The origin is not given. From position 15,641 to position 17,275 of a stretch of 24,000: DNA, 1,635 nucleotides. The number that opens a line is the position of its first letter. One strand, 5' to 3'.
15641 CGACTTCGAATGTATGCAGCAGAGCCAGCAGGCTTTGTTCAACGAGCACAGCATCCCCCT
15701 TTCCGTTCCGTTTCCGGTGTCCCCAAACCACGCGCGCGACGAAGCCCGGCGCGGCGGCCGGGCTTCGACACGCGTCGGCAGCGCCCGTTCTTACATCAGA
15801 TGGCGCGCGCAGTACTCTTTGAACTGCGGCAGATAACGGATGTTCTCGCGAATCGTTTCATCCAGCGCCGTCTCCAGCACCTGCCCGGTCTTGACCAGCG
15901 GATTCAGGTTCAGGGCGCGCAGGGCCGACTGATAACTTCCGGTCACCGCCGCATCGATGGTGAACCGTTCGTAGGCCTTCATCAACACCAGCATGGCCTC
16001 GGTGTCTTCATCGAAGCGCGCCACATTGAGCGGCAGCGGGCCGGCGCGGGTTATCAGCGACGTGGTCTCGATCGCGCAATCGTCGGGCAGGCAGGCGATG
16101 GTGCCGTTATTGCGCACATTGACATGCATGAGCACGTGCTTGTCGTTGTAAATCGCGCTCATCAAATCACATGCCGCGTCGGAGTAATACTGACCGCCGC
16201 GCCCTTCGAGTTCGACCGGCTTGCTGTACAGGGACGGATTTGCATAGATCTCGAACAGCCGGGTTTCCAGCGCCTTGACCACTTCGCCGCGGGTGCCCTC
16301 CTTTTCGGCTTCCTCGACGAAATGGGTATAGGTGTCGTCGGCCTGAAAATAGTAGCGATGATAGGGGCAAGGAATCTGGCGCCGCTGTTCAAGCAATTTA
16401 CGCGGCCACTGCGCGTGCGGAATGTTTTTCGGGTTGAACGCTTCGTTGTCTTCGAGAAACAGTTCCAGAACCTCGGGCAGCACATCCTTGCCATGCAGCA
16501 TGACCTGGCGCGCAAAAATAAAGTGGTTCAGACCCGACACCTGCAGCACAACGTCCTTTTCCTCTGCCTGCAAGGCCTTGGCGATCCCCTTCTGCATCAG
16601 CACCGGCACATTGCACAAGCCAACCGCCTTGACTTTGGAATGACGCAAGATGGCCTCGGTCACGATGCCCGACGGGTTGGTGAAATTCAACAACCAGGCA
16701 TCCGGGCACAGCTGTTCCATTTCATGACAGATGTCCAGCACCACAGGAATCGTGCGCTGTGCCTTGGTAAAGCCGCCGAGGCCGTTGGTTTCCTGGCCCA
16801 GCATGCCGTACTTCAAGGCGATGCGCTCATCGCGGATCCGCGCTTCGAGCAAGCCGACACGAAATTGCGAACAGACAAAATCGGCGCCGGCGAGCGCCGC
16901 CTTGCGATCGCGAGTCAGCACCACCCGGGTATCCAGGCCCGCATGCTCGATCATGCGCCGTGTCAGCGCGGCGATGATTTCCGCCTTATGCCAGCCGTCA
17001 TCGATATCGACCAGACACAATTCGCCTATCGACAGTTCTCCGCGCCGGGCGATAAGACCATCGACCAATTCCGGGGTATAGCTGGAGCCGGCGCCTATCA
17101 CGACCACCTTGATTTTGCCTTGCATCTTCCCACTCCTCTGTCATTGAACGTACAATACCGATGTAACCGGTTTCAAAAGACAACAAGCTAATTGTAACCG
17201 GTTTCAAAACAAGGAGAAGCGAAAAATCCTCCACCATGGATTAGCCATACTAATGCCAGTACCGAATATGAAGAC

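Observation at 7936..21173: One 14-bp LacI-type operator, five copies, three loci: a predicted regulon wider than the PTS operon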

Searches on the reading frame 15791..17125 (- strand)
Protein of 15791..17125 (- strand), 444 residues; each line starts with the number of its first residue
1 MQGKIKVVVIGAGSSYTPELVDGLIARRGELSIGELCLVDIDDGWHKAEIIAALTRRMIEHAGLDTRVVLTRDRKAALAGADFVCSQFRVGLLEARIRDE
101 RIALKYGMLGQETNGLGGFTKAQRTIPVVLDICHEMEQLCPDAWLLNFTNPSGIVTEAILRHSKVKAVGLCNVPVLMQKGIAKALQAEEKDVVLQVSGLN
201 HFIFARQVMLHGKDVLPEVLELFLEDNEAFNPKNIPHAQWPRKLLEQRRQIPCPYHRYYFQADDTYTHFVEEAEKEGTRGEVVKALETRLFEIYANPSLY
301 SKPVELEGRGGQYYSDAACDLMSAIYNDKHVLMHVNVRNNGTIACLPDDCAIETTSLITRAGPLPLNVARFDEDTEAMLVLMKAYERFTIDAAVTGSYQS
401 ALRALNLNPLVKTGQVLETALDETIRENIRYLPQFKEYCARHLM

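Call 7: search_protein_families(library=pfam, proteins=[window:15791-17125:-])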
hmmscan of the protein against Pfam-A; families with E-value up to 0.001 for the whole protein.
window:15791-17125:- (444 aa): 2 families
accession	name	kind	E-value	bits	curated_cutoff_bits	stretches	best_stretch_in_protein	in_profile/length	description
PF02056.22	Glyco_hydro_4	-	1.3e-57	194.8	23.2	1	6-186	1-182/183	Family 4 glycosyl hydrolase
PF11975.13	Glyco_hydro_4C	-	3.9e-53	181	24.1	1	197-411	2-211/211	Family 4 glycosyl hydrolase C-terminal domain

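Call 10: search_protein_families(library=ncbifam, proteins=[window:15791-17125:-])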
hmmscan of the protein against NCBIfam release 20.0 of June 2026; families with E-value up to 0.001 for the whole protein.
window:15791-17125:- (444 aa): 2 families
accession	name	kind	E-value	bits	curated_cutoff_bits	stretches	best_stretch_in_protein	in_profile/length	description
NF011657.0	PRK15076.1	subfamily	4.6e-63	213.3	486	1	5-436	3-430/432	alpha-galactosidase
NF041089.1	alpha_gluc_AglA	equivalog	3.9e-33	115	650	2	5-234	1-233/464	alpha-glucosidase AglA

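Call 18: find_homologous_proteins(query=window:15791-17125:-, max_evalue=1e-60)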
Query window:15791-17125:- (444 aa): 7477 proteins with E <= 1e-60 among 8000 candidates; the best 120 are listed.
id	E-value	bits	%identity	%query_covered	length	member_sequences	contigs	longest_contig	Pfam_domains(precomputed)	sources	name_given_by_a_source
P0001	0.0e+0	1009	100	100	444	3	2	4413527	PF11975.14,PF02056.23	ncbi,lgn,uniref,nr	ncbi:6-phospho-beta-glucosidase [Paludibacterium yongneupense]|uniref:6-phospho-beta-glucosidase n=1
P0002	3.0e-245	832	83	100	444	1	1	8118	PF11975.14,PF02056.23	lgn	-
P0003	2.4e-241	819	80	99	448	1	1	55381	PF11975.14,PF02056.23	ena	-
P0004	2.7e-222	756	74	100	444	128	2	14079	PF11975.14,PF02056.23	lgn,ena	-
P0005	3.0e-219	746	74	98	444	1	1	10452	PF11975.14,PF02056.23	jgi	-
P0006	6.8e-216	735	73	100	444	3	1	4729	PF11975.14,PF02056.23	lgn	-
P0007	5.1e-212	722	73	98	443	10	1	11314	PF11975.14,PF02056.23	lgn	-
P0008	6.6e-186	636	64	100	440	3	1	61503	PF11975.14,PF02056.23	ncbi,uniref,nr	ncbi:6-phospho-beta-glucosidase [Photobacterium marinum]|uniref:6-phospho-beta-glucosidase n=1 Tax=P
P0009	2.0e-182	625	63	99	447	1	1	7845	PF11975.14,PF02056.23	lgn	-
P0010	1.8e-181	622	64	98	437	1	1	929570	PF11975.14,PF02056.23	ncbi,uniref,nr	ncbi:6-phospho-beta-glucosidase [Vibrio sp. 404]|uniref:6-phospho-beta-glucosidase n=1 Tax=Vibrio ma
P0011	2.5e-181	621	62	99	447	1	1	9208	PF11975.14,PF02056.23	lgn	-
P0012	3.2e-181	621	64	98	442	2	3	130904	PF11975.14,PF02056.23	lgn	-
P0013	3.4e-181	621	63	98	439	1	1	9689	PF11975.14,PF02056.23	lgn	-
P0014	4.0e-181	621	63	98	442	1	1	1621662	PF11975.14,PF02056.23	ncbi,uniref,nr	ncbi:6-phospho-beta-glucosidase [Vibrio salinus]|uniref:6-phospho-beta-glucosidase n=1 Tax=Vibrio sa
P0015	8.8e-181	620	63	98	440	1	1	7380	PF11975.14,PF02056.23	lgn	-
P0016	9.1e-181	619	62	99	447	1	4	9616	PF11975.14,PF02056.23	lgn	-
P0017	1.3e-180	619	62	99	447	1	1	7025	PF11975.14,PF02056.23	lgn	-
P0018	1.3e-180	619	62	99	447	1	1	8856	PF11975.14,PF02056.23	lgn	-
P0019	1.3e-180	619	62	99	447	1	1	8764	PF11975.14,PF02056.23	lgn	-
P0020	1.3e-180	619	62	99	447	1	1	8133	PF11975.14,PF02056.23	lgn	-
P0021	1.7e-180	619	63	98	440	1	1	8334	PF11975.14,PF02056.23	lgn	-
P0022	2.4e-180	618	63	98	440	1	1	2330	PF11975.14,PF02056.23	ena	-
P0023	2.5e-180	618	61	100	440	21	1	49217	PF11975.14,PF02056.23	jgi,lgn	-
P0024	2.8e-180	618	64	98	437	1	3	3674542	PF11975.14,PF02056.23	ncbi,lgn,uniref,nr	ncbi:6-phospho-beta-glucosidase [Vibrio mangrovi]|uniref:6-phospho-beta-glucosidase n=1 Tax=Vibrio m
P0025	3.3e-180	618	62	99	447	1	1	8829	PF11975.14,PF02056.23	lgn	-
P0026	3.8e-180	617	62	98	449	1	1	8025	PF11975.14,PF02056.23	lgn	-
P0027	4.5e-180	617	62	99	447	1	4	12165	PF11975.14,PF02056.23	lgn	-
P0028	5.9e-180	617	63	98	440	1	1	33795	PF11975.14,PF02056.23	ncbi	-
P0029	6.0e-180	617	63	98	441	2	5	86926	PF11975.14,PF02056.23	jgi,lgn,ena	-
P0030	8.4e-180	616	62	98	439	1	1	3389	PF11975.14,PF02056.23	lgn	-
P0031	1.3e-179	616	63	98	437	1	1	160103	PF11975.14,PF02056.23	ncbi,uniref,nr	ncbi:6-phospho-beta-glucosidase [Agarivorans sp. 1_MG-2023]|uniref:6-phospho-beta-glucosidase n=1 Ta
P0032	1.3e-179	616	63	98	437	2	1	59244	PF11975.14,PF02056.23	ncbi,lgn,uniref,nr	ncbi:6-phospho-beta-glucosidase [Agarivorans sp. Toyoura001]|uniref:6-phospho-beta-glucosidase n=1 T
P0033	1.8e-179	615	63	98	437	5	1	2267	PF11975.14,PF02056.23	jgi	-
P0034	2.0e-179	615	62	98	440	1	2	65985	PF11975.14,PF02056.23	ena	-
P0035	2.1e-179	615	62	98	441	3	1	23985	PF11975.14,PF02056.23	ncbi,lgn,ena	-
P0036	2.5e-179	615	62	99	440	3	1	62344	PF11975.14,PF02056.23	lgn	-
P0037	2.9e-179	615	64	98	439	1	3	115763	PF11975.14,PF02056.23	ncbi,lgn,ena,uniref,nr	ncbi:6-phospho-beta-glucosidase [Enterobacter hormaechei]|uniref:6-phospho-beta-glucosidase n=1 Tax=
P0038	4.6e-179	614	63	98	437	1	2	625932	PF11975.14,PF02056.23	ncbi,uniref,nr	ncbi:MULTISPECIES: 6-phospho-beta-glucosidase [unclassified Agarivorans]|uniref:6-phospho-beta-gluco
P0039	4.8e-179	614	63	98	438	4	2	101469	PF11975.14,PF02056.23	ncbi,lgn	ncbi:MAG: 6-phospho-beta-glucosidase [Vibrio sp.]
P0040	5.4e-179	614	64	97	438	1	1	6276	PF11975.14,PF02056.23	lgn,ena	-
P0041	5.6e-179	614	63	98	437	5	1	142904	PF11975.14,PF02056.23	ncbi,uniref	ncbi:6-phospho-beta-glucosidase [Photobacterium minamisatsumaniensis]|uniref:6-phospho-beta-glucosid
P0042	5.8e-179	614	63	98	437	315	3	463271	PF11975.14,PF02056.23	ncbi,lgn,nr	ncbi:TPA: 6-phospho-beta-glucosidase [Vibrio parahaemolyticus]|nr:6-phospho-beta-glucosidase [Vibrio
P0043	7.4e-179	613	63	98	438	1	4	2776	PF11975.14,PF02056.23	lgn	-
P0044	8.2e-179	613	62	98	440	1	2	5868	PF11975.14,PF02056.23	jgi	-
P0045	1.1e-178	613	62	98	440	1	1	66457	PF11975.14,PF02056.23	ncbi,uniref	ncbi:6-phospho-beta-glucosidase [Celerinatantimonas yamalensis]|uniref:6-phospho-beta-glucosidase n=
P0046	1.1e-178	613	64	98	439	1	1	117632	PF11975.14,PF02056.23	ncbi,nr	ncbi:6-phospho-beta-glucosidase [Enterobacter hormaechei]|nr:6-phospho-beta-glucosidase [Enterobacte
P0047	1.5e-178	612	63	98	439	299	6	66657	PF11975.14,PF02056.23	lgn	-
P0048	1.5e-178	612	61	99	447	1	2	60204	PF11975.14,PF02056.23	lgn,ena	-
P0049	2.9e-178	611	62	98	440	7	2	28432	PF11975.14,PF02056.23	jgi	-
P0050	3.3e-178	611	63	98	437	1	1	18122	PF11975.14,PF02056.23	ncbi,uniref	ncbi:6-phospho-beta-glucosidase [Photobacterium indicum]|uniref:6-phospho-beta-glucosidase n=1 Tax=P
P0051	3.9e-178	611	62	98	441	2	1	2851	PF11975.14,PF02056.23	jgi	jgi:6-phospho-beta-glucosidase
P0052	4.0e-178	611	63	98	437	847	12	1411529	PF11975.14,PF02056.23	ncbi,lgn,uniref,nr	ncbi:TPA: 6-phospho-beta-glucosidase [Vibrio parahaemolyticus]|uniref:6-phospho-beta-glucosidase n=1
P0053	4.0e-178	611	63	98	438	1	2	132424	PF11975.14,PF02056.23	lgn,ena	-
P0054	5.0e-178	610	63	98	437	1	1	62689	PF11975.14,PF02056.23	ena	-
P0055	6.9e-178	610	61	98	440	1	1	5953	PF11975.14,PF02056.23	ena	-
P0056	9.3e-178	610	61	99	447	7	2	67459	PF11975.14,PF02056.23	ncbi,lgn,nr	ncbi:6-phospho-beta-glucosidase [Salmonella enterica]|nr:6-phospho-beta-glucosidase [Salmonella ente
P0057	1.1e-177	609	62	100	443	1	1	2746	PF11975.14,PF02056.23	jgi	jgi:6-phospho-beta-glucosidase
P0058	1.3e-177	609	61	98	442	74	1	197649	PF11975.14,PF02056.23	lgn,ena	-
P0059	1.3e-177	609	63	98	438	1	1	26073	PF11975.14,PF02056.23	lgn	-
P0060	1.3e-177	609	62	98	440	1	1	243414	PF11975.14,PF02056.23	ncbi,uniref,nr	ncbi:6-phospho-beta-glucosidase [Psychromonas aquimarina]|uniref:6-phospho-beta-glucosidase n=1 Tax=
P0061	1.8e-177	609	63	98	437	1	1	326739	PF11975.14,PF02056.23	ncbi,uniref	ncbi:6-phospho-beta-glucosidase [Photobacterium alginatilyticum]|uniref:6-phospho-beta-glucosidase n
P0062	1.8e-177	609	61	98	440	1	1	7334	PF11975.14,PF02056.23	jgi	-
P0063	2.1e-177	608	61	98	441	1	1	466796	PF11975.14,PF02056.23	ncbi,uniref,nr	ncbi:6-phospho-beta-glucosidase [Vibrio cincinnatiensis]|uniref:6-phospho-beta-glucosidase n=1 Tax=V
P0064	2.9e-177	608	62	98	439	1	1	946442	PF11975.14,PF02056.23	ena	-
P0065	3.1e-177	608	62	98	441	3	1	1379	PF11975.14,PF02056.23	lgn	-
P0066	3.4e-177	608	62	98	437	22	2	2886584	PF11975.14,PF02056.23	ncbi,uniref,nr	ncbi:6-phospho-beta-glucosidase [Vibrio superstes]|uniref:6-phospho-beta-glucosidase n=1 Tax=Vibrio 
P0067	4.0e-177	607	63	98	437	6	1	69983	PF11975.14,PF02056.23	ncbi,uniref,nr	ncbi:6-phospho-beta-glucosidase [Vibrio pectenicida]|uniref:6-phospho-beta-glucosidase n=1 Tax=Vibri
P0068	4.1e-177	607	61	98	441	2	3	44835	PF11975.14,PF02056.23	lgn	-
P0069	5.7e-177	607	63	98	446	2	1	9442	PF11975.14,PF02056.23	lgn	-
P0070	5.7e-177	607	63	98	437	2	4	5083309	PF11975.14,PF02056.23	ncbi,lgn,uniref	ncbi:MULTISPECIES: 6-phospho-beta-glucosidase [unclassified Agarivorans]|uniref:6-phospho-beta-gluco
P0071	7.7e-177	607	63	98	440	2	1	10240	PF11975.14,PF02056.23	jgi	jgi:6-phospho-beta-glucosidase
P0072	8.6e-177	606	62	98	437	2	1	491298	PF11975.14,PF02056.23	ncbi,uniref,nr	ncbi:6-phospho-beta-glucosidase [Photobacterium lipolyticum]|uniref:6-phospho-beta-glucosidase n=1 T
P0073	9.8e-177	606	63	98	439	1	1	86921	PF11975.14,PF02056.23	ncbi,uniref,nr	ncbi:6-phospho-beta-glucosidase [Enterobacter cloacae]|uniref:6-phospho-beta-glucosidase n=1 Tax=Ent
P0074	1.1e-176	606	62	98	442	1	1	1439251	PF11975.14,PF02056.23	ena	-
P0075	1.1e-176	606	63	98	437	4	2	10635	PF11975.14,PF02056.23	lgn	-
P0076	1.1e-176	606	63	98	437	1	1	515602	PF11975.14,PF02056.23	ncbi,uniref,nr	ncbi:6-phospho-beta-glucosidase [Vibrio sp. CAU 1672]|uniref:6-phospho-beta-glucosidase n=1 Tax=Vibr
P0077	1.2e-176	606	63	98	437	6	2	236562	PF11975.14,PF02056.23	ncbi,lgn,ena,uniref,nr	ncbi:6-phospho-beta-glucosidase [Vibrio sp. Of14-4]|uniref:6-phospho-beta-glucosidase n=1 Tax=Vibrio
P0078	1.8e-176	605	62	99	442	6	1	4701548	PF11975.14,PF02056.23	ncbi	ncbi:6-phospho-beta-glucosidase [Agarivorans sp. MS3-6]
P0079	1.8e-176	605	63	97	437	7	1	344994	PF11975.14,PF02056.23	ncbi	ncbi:6-phospho-beta-glucosidase [Klebsiella variicola]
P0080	2.7e-176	605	63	98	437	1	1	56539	PF11975.14,PF02056.23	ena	-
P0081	3.0e-176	605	64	97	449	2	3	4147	PF11975.14,PF02056.23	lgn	-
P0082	3.2e-176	605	61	98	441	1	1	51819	PF11975.14,PF02056.23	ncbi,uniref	ncbi:6-phospho-beta-glucosidase [Celerinatantimonas sp. YJH-8]|uniref:6-phospho-beta-glucosidase n=1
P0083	3.2e-176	604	61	98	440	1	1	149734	PF11975.14,PF02056.23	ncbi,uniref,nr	ncbi:6-phospho-beta-glucosidase [Psychromonas ossibalaenae]|uniref:6-phospho-beta-glucosidase n=1 Ta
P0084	3.5e-176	604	63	98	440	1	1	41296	PF11975.14,PF02056.23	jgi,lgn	jgi:6-phospho-beta-glucosidase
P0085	8.7e-176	603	63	98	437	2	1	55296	PF11975.14,PF02056.23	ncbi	-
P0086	1.0e-175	603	63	98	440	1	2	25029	PF11975.14,PF02056.23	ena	-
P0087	1.1e-175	603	63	98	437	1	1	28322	PF11975.14,PF02056.23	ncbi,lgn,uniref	ncbi:6-phospho-beta-glucosidase [Enterobacter mori]|uniref:6-phospho-beta-glucosidase n=1 Tax=Entero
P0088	1.3e-175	603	62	98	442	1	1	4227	PF11975.14,PF02056.23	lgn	-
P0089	1.5e-175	602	63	97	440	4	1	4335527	PF11975.14,PF02056.23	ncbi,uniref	ncbi:6-phospho-beta-glucosidase [Leminorella grimontii]|uniref:6-phospho-beta-glucosidase n=1 Tax=Le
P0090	1.7e-175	602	62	98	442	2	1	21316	PF11975.14,PF02056.23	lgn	-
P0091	2.0e-175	602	63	97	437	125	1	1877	PF11975.14,PF02056.23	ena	-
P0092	2.2e-175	602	60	98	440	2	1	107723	PF11975.14,PF02056.23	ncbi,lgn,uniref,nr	ncbi:6-phospho-beta-glucosidase [Psychromonas antarctica]|uniref:6-phospho-beta-glucosidase n=1 Tax=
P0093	2.3e-175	602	61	98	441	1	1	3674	PF11975.14,PF02056.23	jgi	jgi:6-phospho-beta-glucosidase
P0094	2.4e-175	602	60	98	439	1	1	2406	PF11975.14,PF00056.30,PF02056.23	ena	-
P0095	4.6e-175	601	62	98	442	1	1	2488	PF11975.14,PF02056.23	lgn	-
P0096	5.4e-175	600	63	97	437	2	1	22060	PF11975.14,PF02056.23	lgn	-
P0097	5.9e-175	600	61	98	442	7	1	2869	PF11975.14,PF02056.23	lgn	-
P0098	6.9e-175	600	63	98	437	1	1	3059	PF11975.14,PF02056.23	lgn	-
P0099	7.0e-175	600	60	100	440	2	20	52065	PF11975.14,PF02056.23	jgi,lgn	jgi:6-phospho-beta-glucosidase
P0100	7.2e-175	600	62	98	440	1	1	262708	PF11975.14,PF02056.23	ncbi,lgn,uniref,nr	ncbi:6-phospho-beta-glucosidase [Acerihabitans sp. TG2]|uniref:6-phospho-beta-glucosidase n=1 Tax=Ac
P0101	7.4e-175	600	63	98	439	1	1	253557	PF11975.14,PF02056.23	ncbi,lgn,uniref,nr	ncbi:6-phospho-beta-glucosidase [Dryocola clanedunensis]|uniref:6-phospho-beta-glucosidase n=1 Tax=C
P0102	7.9e-175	600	60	98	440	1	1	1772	PF11975.14,PF02056.23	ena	-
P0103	8.2e-175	600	62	98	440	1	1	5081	PF11975.14,PF02056.23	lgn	-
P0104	1.3e-174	599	62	98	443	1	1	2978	PF11975.14,PF02056.23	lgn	-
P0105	1.4e-174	599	63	97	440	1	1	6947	PF11975.14,PF02056.23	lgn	-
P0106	1.4e-174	599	63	98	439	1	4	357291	PF11975.14,PF02056.23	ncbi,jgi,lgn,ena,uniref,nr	ncbi:6-phospho-beta-glucosidase [Enterobacteriaceae bacterium H11S18]|uniref:6-phospho-beta-glucosid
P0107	1.8e-174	599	63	98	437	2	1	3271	PF11975.14,PF02056.23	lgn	-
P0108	1.8e-174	599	63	98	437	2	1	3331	PF11975.14,PF02056.23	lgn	-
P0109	2.4e-174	598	63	97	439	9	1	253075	PF11975.14,PF02056.23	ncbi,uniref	ncbi:6-phospho-beta-glucosidase [Pseudaeromonas sharmana]|uniref:6-phospho-beta-glucosidase n=1 Tax=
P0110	2.5e-174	598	60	98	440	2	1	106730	PF11975.14,PF02056.23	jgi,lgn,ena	-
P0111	2.5e-174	598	62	98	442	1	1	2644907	PF11975.14,PF02056.23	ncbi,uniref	ncbi:6-phospho-beta-glucosidase [Photobacterium satsumensis]|uniref:6-phospho-beta-glucosidase n=1 T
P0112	2.9e-174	598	62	98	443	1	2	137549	PF11975.14,PF02056.23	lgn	-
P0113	3.0e-174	598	61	98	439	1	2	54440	PF11975.14,PF02056.23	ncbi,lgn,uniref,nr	ncbi:6-phospho-beta-glucosidase [Leclercia adecarboxylata]|uniref:6-phospho-beta-glucosidase n=1 Tax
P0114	3.7e-174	598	63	97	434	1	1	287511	PF11975.14,PF02056.23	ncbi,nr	ncbi:6-phospho-beta-glucosidase [Serratia sp. S1B]|nr:6-phospho-beta-glucosidase [Serratia sp. S1B]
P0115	4.4e-174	597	60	98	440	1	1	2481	PF11975.14,PF02056.23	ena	-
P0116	7.8e-174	597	62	98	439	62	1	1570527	PF11975.14,PF02056.23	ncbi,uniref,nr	ncbi:6-phospho-beta-glucosidase [Leclercia adecarboxylata]|uniref:6-phospho-beta-glucosidase n=1 Tax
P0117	1.2e-173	596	62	98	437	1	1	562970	PF11975.14,PF02056.23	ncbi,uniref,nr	ncbi:6-phospho-beta-glucosidase [Agarivorans sp. Alg241-V36]|uniref:6-phospho-beta-glucosidase n=1 T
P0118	1.2e-173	596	61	98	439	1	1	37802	PF11975.14,PF02056.23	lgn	-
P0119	1.7e-173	596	61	98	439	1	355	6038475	PF11975.14,PF02056.23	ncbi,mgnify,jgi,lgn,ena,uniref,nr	ncbi:6-phospho-beta-glucosidase [Klebsiella pneumoniae]|mgnify:FL=1|jgi:6-phospho-beta-glucosidase|u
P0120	1.7e-173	596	63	98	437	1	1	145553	PF11975.14,PF02056.23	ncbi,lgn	-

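Call 19: find_encoding_contigs(protein=P0003, flank=10000, max_places=3)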
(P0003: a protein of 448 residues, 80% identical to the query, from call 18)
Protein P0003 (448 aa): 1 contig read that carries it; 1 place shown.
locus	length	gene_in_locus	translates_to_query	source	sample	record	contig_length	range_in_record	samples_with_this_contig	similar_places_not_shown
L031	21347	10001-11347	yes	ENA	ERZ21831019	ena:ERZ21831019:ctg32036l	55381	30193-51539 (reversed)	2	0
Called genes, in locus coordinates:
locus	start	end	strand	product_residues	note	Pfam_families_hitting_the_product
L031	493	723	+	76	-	PF24393:Pepco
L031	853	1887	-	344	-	PF00356:LacI, PF00532:Peripla_BP_1, PF13407:Peripla_BP_4, PF13377:Peripla_BP_3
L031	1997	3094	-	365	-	PF00005:ABC_tran, PF17912:OB_MalK (weak), PF08402:TOBE_2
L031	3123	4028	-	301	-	PF00528:BPD_transp_1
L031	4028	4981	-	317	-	PF00528:BPD_transp_1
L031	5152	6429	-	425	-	PF01547:SBP_bac_1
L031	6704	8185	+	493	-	PF00128:Alpha-amylase (weak)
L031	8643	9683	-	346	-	PF01548:DEDD_Tnp_IS110, PF02371:Transposase_20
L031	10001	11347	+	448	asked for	PF02056:Glyco_hydro_4, PF11975:Glyco_hydro_4C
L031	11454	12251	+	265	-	PF00702:Hydrolase (faint), PF08282:Hydrolase_3, PF12710:HAD (faint), PF05116:S6PP (weak)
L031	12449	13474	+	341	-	PF00126:HTH_1, PF03466:LysR_substrate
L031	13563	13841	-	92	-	PF13377:Peripla_BP_3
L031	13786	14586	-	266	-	PF00356:LacI, PF13377:Peripla_BP_3 (faint), PF00532:Peripla_BP_1, PF13407:Peripla_BP_4 (weak)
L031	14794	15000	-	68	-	PF02896:PEP-utilizers_C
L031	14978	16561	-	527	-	PF05524:PEP-utilisers_N, PF00391:PEP-utilizers, PF02896:PEP-utilizers_C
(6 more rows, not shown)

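Call 20: find_encoding_contigs(protein=P0002, flank=10000, max_places=3)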
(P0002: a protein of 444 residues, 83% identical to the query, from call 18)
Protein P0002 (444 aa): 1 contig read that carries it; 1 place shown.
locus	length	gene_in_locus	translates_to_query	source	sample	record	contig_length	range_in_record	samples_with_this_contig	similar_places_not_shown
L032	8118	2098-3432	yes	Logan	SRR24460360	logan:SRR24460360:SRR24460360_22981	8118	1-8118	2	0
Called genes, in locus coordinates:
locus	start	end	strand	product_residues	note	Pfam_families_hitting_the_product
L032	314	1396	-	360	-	PF01699:Na_Ca_ex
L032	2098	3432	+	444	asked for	PF02056:Glyco_hydro_4, PF11975:Glyco_hydro_4C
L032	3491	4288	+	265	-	PF00702:Hydrolase, PF08282:Hydrolase_3, PF05116:S6PP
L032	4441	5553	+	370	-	PF00126:HTH_1, PF03466:LysR_substrate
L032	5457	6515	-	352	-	PF00356:LacI, PF00532:Peripla_BP_1, PF13407:Peripla_BP_4, PF13377:Peripla_BP_3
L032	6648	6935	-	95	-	PF02896:PEP-utilizers_C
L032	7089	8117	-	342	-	?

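Call 21: find_encoding_contigs(protein=P0004, flank=10000, max_places=3)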
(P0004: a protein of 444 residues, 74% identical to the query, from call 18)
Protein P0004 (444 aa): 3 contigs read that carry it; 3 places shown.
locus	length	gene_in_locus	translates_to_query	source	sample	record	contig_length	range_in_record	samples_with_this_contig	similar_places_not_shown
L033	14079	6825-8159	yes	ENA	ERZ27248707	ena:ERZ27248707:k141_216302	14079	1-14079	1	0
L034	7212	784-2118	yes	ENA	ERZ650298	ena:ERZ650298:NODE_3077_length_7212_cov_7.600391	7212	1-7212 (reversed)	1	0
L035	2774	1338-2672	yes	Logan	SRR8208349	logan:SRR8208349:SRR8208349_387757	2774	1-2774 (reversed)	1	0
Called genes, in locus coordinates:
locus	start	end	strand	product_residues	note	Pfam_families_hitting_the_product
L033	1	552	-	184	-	?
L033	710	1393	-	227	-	PF01656:CbiA, PF07755:DUF1611 (faint), PF13500:AAA_26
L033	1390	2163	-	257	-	PF01209:Ubie_methyltran, PF13489:Methyltransf_23, PF13847:Methyltransf_31, PF08241:Methyltransf_11, PF08242:Methyltransf_12, PF13649:Methyltransf_25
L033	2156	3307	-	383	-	PF00155:Aminotran_1_2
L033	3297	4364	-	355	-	PF04055:Radical_SAM, PF06968:BATS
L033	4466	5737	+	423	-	PF00202:Aminotran_3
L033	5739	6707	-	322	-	PF00126:HTH_1, PF03466:LysR_substrate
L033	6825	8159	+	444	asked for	PF02056:Glyco_hydro_4, PF11975:Glyco_hydro_4C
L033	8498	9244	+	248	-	PF00672:HAMP (weak)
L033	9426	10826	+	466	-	PF01336:tRNA_anti-codon, PF00152:tRNA-synt_2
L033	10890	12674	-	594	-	PF08376:NIT, PF00672:HAMP, PF00015:MCPsignal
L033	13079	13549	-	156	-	PF02870:Methyltransf_1N (weak), PF01035:DNA_binding_1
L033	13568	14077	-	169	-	?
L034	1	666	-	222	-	?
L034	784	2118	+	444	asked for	PF02056:Glyco_hydro_4, PF11975:Glyco_hydro_4C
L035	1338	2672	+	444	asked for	PF02056:Glyco_hydro_4, PF11975:Glyco_hydro_4C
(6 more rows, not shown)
